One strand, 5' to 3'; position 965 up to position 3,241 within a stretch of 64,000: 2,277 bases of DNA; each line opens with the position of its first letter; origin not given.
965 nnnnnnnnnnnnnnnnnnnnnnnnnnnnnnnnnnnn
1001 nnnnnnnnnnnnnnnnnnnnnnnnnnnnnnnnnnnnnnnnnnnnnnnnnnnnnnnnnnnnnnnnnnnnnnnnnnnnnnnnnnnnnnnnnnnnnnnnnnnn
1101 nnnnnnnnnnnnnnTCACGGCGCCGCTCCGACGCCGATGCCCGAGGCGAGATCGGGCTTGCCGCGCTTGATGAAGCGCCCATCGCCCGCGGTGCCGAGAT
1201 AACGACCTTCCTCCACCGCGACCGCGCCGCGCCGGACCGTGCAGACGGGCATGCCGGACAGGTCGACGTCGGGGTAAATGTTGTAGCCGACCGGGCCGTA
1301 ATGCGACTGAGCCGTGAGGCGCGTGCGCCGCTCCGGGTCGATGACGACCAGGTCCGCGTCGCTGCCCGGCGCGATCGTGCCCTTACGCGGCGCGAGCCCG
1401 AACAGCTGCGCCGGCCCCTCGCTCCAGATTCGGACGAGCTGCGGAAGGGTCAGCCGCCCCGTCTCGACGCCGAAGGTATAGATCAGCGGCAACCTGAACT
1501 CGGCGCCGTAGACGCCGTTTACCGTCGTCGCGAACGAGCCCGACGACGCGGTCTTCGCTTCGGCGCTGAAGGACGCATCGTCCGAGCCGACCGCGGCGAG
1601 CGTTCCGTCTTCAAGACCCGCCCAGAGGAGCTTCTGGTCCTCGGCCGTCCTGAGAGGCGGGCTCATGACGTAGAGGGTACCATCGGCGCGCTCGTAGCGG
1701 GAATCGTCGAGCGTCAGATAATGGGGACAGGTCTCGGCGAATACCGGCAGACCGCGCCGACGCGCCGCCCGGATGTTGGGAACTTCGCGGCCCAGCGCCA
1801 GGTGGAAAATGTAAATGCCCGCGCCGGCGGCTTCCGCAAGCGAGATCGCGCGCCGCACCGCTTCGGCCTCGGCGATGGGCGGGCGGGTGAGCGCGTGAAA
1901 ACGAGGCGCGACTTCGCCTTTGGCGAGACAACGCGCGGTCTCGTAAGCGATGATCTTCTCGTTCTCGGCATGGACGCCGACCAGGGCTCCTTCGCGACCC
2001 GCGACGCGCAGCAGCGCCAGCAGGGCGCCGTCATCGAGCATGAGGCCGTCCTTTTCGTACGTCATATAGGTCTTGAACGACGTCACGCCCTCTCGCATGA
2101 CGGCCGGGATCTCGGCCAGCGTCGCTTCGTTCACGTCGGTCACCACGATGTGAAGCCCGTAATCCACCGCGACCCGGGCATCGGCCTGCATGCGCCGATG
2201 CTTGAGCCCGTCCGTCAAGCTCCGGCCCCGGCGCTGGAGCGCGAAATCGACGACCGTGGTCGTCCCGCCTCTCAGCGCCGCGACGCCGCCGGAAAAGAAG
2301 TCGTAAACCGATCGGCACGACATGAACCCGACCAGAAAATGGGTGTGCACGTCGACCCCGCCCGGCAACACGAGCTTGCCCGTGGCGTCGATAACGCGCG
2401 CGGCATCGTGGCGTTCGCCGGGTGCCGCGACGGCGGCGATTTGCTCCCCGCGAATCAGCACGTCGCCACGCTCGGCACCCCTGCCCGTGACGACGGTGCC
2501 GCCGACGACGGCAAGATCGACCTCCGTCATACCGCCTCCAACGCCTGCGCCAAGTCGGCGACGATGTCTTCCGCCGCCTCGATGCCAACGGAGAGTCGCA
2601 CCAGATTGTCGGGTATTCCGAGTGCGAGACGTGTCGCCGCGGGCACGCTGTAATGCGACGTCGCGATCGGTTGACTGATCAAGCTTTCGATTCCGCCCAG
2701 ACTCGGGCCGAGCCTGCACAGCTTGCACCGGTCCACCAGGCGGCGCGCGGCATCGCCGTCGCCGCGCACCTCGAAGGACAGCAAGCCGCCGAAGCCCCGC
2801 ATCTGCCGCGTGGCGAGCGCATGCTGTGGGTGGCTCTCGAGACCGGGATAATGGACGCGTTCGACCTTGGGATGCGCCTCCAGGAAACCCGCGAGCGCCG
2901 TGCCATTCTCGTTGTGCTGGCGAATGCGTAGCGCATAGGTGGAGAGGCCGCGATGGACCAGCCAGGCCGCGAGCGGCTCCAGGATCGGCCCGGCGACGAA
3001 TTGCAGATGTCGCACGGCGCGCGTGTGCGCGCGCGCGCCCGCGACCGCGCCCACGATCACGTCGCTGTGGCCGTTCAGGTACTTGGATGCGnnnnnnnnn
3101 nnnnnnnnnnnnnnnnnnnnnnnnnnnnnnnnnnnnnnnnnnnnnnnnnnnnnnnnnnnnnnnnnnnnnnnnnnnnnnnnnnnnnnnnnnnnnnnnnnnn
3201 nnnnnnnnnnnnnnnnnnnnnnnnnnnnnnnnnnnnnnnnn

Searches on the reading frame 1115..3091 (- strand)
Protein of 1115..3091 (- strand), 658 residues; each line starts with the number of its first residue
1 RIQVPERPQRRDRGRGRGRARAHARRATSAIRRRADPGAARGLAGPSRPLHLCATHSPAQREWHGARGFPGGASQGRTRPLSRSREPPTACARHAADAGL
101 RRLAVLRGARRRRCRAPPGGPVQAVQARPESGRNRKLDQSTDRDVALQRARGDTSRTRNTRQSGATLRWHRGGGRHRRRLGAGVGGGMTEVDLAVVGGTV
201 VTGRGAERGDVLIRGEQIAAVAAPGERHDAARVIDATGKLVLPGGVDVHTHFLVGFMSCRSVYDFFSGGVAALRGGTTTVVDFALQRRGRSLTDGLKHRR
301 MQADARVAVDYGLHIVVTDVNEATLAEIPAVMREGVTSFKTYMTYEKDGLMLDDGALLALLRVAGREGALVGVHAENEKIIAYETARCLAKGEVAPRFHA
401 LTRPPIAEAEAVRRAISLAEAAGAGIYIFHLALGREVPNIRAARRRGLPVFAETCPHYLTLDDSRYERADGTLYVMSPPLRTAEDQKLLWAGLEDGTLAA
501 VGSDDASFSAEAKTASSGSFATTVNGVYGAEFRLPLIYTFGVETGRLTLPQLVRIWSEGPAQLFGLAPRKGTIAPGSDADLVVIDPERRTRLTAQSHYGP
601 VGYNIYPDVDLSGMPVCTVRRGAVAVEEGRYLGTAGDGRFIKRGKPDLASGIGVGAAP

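Call 39: search_protein_families(library=pfam, proteins=[window:1115-3091:-], max_evalue=0.0001)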
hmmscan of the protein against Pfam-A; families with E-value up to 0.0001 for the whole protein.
window:1115-3091:- (658 aa): 2 families
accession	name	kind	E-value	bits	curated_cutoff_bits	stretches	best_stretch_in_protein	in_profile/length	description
PF01979.26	Amidohydro_1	-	2.8e-22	79.9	25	1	240-591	1-321/345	Amidohydrolase family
PF07969.17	Amidohydro_3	-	1.4e-17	64.8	29.7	2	543-622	403-468/472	Amidohydrolase family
